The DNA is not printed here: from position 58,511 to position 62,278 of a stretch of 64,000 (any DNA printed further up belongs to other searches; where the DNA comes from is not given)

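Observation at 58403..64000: Tandem duplication of a Cys-rich/GLUG lipoprotein gene together with its 3' double-hairpin element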

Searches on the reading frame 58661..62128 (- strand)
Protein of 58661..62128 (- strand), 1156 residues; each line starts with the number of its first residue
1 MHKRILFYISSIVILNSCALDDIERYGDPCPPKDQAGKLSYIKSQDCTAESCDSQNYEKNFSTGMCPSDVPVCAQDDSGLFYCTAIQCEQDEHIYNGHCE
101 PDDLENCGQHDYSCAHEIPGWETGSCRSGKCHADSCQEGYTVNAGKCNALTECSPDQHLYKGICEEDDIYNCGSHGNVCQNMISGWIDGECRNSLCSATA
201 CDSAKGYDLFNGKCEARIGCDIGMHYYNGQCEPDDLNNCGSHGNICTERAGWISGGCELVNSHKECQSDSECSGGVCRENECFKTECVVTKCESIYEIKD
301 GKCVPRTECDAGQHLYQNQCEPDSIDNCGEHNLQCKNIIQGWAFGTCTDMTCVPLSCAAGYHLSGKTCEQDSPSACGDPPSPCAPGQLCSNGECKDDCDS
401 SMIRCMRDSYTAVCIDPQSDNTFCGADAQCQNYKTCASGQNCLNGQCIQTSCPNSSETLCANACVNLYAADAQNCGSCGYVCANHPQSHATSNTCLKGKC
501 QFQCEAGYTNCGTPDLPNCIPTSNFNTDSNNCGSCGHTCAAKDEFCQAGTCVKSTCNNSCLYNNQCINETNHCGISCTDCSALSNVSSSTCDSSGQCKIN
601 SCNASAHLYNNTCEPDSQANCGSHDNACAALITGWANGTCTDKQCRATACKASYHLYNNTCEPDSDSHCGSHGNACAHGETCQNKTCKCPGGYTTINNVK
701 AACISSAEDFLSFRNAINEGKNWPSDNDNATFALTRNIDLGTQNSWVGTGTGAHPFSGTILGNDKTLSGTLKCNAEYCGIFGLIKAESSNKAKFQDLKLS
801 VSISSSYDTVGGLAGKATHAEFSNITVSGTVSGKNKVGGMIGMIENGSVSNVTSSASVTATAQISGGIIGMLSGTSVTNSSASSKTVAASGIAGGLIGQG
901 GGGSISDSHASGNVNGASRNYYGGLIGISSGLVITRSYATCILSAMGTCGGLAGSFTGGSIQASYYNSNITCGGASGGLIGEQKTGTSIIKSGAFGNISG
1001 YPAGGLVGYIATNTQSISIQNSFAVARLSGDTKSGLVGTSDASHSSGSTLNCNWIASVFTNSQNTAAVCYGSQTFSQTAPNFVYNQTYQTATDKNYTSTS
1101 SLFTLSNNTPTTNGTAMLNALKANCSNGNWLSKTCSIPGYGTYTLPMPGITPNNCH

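Call 12: search_protein_families(library=pfam, proteins=[window:58661-62128:-], max_evalue=0.01)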
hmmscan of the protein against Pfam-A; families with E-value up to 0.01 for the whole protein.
window:58661-62128:- (1156 aa): 1 family
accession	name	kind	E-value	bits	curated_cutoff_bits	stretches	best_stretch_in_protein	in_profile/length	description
PF07581.17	Glug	-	5.3e-07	30.1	20.5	0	809-832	4-28/28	The GLUG motif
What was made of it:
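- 58658..62128 (-): Gene 1: intact 1156-aa lipoprotein. It has a signal peptide with lipobox, a Cys-rich modular stalk (103 Cys), a GLUG beta-helix and a short C-terminal tail ending NCH. Pfam GLUG 5e-7, above the cut-off (call 12).
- Checked: Both match Pfam GLUG above the gathering score (call 12).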

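Call 16: find_encoding_contigs(protein=window:58661-62128:-, flank=10000, max_places=6)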
Protein window:58661-62128:- (1156 aa): 3 contigs read that carry it; 1 place shown.
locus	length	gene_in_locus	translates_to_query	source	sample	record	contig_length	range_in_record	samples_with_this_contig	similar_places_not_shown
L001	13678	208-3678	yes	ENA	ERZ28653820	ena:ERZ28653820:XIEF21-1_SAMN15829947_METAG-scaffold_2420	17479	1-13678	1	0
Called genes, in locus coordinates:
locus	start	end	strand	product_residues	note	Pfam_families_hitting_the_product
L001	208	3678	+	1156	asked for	PF07581:Glug (faint)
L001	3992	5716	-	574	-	PF02321:OEP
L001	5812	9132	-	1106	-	PF00873:ACR_tran, PF03176:MMPL, PF02355:SecD_SecF_C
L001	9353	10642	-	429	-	PF25876:HH_MFP_RND (weak), PF25954:Beta-barrel_RND_2, PF25990:Beta-barrel_YknX (weak), PF25989:YknX_C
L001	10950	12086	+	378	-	PF01546:Peptidase_M20, PF07687:M20_dimer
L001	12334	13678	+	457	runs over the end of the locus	PF00772:DnaB, PF03796:DnaB_C, PF13481:AAA_25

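Call 40: find_homologous_proteins(query=window:58661-62128:-, max_evalue=1e-10)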
Query window:58661-62128:- (1156 aa): 59 proteins with E <= 1e-10 among 743 candidates.
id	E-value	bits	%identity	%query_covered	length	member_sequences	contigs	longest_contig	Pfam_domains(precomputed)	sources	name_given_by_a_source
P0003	0.0e+0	1791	100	66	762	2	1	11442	-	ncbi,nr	ncbi:MAG: hypothetical protein IJ268_08730, partial [Proteobacteria bacterium]|nr:hypothetical prote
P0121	0.0e+0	1543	53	51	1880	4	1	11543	-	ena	-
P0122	0.0e+0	1506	57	100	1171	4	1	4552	PF07581.18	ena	-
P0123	0.0e+0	1459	57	100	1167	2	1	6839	-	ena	-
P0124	0.0e+0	1214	45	60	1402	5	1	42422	-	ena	-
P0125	2.9e-282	958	35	84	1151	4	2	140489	PF07581.18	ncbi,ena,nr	ncbi:MAG: hypothetical protein IJ165_07990 [Proteobacteria bacterium]|nr:hypothetical protein [Pseud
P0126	1.2e-219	750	34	38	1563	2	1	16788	PF04885.20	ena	-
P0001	1.7e-173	597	40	74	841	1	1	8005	PF07581.18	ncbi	-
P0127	4.6e-173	596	31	67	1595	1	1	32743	PF21671.3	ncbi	-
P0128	1.4e-169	584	28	47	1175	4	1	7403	-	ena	-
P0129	1.2e-155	538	34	58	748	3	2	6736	PF21671.3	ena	-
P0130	4.2e-153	530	34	60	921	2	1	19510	PF21671.3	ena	-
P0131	1.4e-152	528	31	46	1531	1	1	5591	PF21671.3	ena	-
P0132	3.4e-122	427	33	57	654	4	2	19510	PF21671.3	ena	-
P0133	6.6e-110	387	32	54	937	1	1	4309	-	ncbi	-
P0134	6.0e-108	380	39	46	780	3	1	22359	PF21671.3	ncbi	-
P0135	5.0e-107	377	39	47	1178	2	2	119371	PF21671.3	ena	-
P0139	2.6e-92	328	30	58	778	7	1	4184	PF21671.3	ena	-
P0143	2.2e-76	276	28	54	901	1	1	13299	PF21671.3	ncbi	-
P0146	4.0e-72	262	25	86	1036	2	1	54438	PF21671.3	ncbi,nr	ncbi:MAG: hypothetical protein IJU23_13065 [Proteobacteria bacterium]|nr:hypothetical protein [Pseud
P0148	2.4e-68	249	33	35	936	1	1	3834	PF21671.3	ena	-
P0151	2.1e-62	229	30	54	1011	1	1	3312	PF21671.3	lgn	-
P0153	2.8e-55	206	33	33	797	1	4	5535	PF21671.3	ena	-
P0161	1.1e-35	141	31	41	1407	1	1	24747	PF07691.18,PF13948.12,PF21671.3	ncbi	-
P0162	8.0e-34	135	29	24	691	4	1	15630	PF21671.3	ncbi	-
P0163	1.6e-31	127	28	65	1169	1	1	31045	PF04885.20,PF07581.18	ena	-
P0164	3.0e-29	120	27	31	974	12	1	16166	PF04885.20,PF21671.3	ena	-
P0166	5.8e-29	119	28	71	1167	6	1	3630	PF04885.20,PF07581.18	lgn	-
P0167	1.6e-28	117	28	33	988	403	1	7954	PF21671.3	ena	-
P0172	4.5e-19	86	26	29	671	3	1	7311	PF21671.3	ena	-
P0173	6.8e-16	75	24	67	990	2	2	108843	PF04885.20,PF07581.18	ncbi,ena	-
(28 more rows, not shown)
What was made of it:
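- Closest known: Myxobacterial Cys-rich repeat proteins. Different: The stalk is fused to a GLUG beta-helix, or in relatives to other heads such as Stig1, LRR5 and DUF285 (call 40).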

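Call 41: find_encoding_contigs(protein=P0125, flank=10000, max_places=4)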
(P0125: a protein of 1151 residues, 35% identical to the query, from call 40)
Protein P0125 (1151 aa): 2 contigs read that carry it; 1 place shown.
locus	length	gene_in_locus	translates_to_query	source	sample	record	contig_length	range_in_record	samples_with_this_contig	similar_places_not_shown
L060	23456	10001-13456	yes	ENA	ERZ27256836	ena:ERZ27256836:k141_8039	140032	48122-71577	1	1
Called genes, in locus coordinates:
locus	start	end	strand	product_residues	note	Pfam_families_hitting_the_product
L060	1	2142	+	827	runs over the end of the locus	PF07715:Plug, PF00593:TonB_dep_Rec_b-barrel, PF23466:WWE_4 (weak), PF14905:OMP_b-brl_3 (weak)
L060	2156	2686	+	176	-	PF03788:LrgA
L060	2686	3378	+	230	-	PF04172:LrgB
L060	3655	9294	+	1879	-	-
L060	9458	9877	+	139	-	-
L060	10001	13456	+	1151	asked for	PF07581:Glug (faint)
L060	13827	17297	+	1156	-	PF07581:Glug (faint)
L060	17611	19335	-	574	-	PF02321:OEP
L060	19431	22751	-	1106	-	PF00873:ACR_tran, PF03176:MMPL, PF02355:SecD_SecF_C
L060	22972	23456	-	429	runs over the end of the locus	PF25876:HH_MFP_RND (weak), PF25954:Beta-barrel_RND_2, PF25990:Beta-barrel_YknX (weak), PF25989:YknX_C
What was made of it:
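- A third paralogue is adjacent (call 41).
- Tried and rejected: The extension came from P0125 (call 41).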

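Call 42: find_encoding_contigs(protein=P0124, flank=10000, max_places=4)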
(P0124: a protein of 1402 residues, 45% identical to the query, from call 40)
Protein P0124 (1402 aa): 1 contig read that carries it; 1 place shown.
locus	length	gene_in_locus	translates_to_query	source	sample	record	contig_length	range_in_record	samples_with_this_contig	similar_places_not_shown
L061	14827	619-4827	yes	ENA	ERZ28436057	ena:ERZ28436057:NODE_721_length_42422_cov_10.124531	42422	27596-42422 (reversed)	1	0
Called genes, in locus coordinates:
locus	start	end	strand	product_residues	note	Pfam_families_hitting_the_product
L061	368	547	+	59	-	-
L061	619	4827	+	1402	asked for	-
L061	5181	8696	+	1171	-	PF07581:Glug (faint)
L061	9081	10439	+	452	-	PF13173:AAA_14, PF13635:DUF4143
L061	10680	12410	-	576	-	PF02321:OEP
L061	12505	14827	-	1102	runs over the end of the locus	PF00873:ACR_tran, PF03176:MMPL, PF02355:SecD_SecF_C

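Call 43: find_encoding_contigs(protein=P0123, flank=10000, max_places=4)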
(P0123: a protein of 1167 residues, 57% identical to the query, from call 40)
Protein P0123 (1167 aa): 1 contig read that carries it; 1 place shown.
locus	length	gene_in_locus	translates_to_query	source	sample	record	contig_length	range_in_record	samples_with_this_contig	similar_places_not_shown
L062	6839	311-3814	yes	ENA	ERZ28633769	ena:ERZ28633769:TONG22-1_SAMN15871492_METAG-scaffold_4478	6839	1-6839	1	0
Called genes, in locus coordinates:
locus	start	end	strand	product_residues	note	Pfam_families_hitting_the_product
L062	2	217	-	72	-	?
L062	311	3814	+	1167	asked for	-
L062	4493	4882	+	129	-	PF13635:DUF4143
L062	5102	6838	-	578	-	?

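Call 47: search_protein_families(library=ncbifam, proteins=[window:58661-62128:-, P0125, L060:3655-9291:+, L060:9458-9874:+], max_evalue=0.01)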
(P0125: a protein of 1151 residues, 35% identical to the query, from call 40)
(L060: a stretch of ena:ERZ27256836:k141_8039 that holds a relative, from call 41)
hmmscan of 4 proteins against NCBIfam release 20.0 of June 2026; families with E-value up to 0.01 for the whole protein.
window:58661-62128:- (1156 aa): 2 families
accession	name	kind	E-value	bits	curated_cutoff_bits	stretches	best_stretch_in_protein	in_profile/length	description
NF041328.1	C_rich_MXAN6577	subfamily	4.1e-11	43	100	3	435-551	48-144/145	MXAN_6577-like cysteine-rich protein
NF046019.1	ZmpB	exception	0.006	13.8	3000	1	731-871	835-973/1969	zinc metalloprotease B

P0125 (1151 aa): 1 family
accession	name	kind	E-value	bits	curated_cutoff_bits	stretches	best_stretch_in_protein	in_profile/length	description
NF041328.1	C_rich_MXAN6577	subfamily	2e-07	31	100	2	60-199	20-144/145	MXAN_6577-like cysteine-rich protein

L060:3655-9291:+ (1879 aa): 1 family
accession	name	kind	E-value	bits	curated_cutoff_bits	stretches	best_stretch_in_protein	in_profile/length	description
NF041328.1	C_rich_MXAN6577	subfamily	0.00077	19.4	100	2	373-512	20-144/145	MXAN_6577-like cysteine-rich protein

L060:9458-9874:+ (139 aa): 0 families
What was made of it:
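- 58658..62128 (-): NCBIfam MXAN_6577-like Cys-rich, below the cut-off (call 47).
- On IgA1 protease / M26 zinc metalloprotease (ZmpA/B/C): There is only a 13.8-bit partial hit to ZmpB over the GLUG region (call 47).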

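Call 48: search_protein_families(library=pfam, proteins=[P0125, L060:3655-9291:+, L060:9458-9874:+, P0124, P0127, P0130], max_evalue=0.01)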
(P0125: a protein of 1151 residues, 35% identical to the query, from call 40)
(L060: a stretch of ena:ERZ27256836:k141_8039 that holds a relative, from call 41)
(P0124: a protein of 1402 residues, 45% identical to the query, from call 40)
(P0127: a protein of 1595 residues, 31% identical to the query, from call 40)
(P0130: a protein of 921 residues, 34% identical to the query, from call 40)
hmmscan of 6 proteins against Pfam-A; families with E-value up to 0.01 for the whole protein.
P0125 (1151 aa): 1 family
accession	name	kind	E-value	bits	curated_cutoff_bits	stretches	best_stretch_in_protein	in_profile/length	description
PF07581.17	Glug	-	5e-09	36.4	20.5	1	802-827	2-28/28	The GLUG motif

L060:3655-9291:+ (1879 aa): 0 families

L060:9458-9874:+ (139 aa): 1 family
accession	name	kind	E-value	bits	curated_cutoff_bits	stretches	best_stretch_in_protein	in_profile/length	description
PF21671.2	CPL1-like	-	0.002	18.6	27.4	1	107-139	13-49/60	Protein CPL1-like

P0124 (1402 aa): 2 families
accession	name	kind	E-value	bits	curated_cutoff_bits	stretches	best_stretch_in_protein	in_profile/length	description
PF07581.17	Glug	-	0.00016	22.3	20.5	1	1163-1187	2-27/28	The GLUG motif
PF01683.23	EB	-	0.0096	16.4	24.3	1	896-944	1-50/52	EB module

P0127 (1595 aa): 5 families
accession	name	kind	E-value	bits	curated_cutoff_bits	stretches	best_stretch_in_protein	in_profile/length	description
PF21671.2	CPL1-like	-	9.1e-18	64.6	27.4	1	109-166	2-59/60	Protein CPL1-like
PF09158.15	MotCF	-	3.9e-05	24.1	25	0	789-820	42-73/103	Bacteriophage T4 MotA, C-terminal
PF07581.17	Glug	-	0.0002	22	20.5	1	1329-1352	5-28/28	The GLUG motif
PF14344.12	DUF4397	-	0.00069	20.6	30.6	0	824-901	25-101/119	Domain of unknown function (DUF4397)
PF10016.14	DUF2259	-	0.0089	16.5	25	0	721-754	4-37/189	Predicted secreted protein (DUF2259)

P0130 (921 aa): 1 family
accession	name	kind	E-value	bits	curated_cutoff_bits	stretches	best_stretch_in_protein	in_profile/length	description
PF21671.2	CPL1-like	-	2.7e-14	53.4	27.4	2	238-274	20-56/60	Protein CPL1-like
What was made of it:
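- Closest known: GLUG beta-helix domain of IgA1 proteases. Same: Pfam GLUG repeats score above threshold (calls 12, 48).
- Closest known: Myxobacterial Cys-rich repeat proteins. Same: There are weak hits to these models (calls 47, 48), and relatives of the stalk carry PF21671 (call 40).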

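Call 66: list_cluster_members(proteins=[L060:9458-9874:+, P0125, window:58661-62128:-])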
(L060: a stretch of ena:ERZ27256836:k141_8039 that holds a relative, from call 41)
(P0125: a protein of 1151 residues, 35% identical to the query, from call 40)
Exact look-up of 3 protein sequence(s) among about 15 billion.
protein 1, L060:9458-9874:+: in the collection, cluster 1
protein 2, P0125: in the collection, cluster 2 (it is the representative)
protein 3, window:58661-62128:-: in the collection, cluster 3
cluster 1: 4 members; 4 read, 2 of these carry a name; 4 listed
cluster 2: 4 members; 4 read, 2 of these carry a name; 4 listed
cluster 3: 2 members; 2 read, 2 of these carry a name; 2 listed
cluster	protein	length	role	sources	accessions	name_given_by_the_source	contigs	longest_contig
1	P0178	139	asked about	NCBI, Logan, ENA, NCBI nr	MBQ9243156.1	MAG: hypothetical protein IJ165_07995 [Proteobacteria bacterium] | hypothetical protein [Pseudomonadota bacterium]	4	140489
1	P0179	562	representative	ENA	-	-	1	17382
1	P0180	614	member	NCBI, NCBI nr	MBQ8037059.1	MAG: hypothetical protein IJ268_08710 [Proteobacteria bacterium] | hypothetical protein [Pseudomonadota bacterium]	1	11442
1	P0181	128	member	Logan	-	-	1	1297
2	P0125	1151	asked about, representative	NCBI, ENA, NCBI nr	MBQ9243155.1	MAG: hypothetical protein IJ165_07990 [Proteobacteria bacterium] | hypothetical protein [Pseudomonadota bacterium]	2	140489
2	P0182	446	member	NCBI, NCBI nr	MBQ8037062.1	MAG: hypothetical protein IJ268_08725 [Proteobacteria bacterium] | hypothetical protein [Pseudomonadota bacterium]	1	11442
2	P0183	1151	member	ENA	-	-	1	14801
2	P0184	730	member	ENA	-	-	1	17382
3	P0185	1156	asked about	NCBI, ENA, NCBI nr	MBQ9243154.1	MAG: hypothetical protein IJ165_07985 [Proteobacteria bacterium] | hypothetical protein [Pseudomonadota bacterium]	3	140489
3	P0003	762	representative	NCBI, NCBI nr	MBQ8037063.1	MAG: hypothetical protein IJ268_08730, partial [Proteobacteria bacterium] | hypothetical protein [Pseudomonadota bacterium]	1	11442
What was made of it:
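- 58658..62128 (-): The exact protein is on ENA/NCBI contigs (calls 16, 66).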
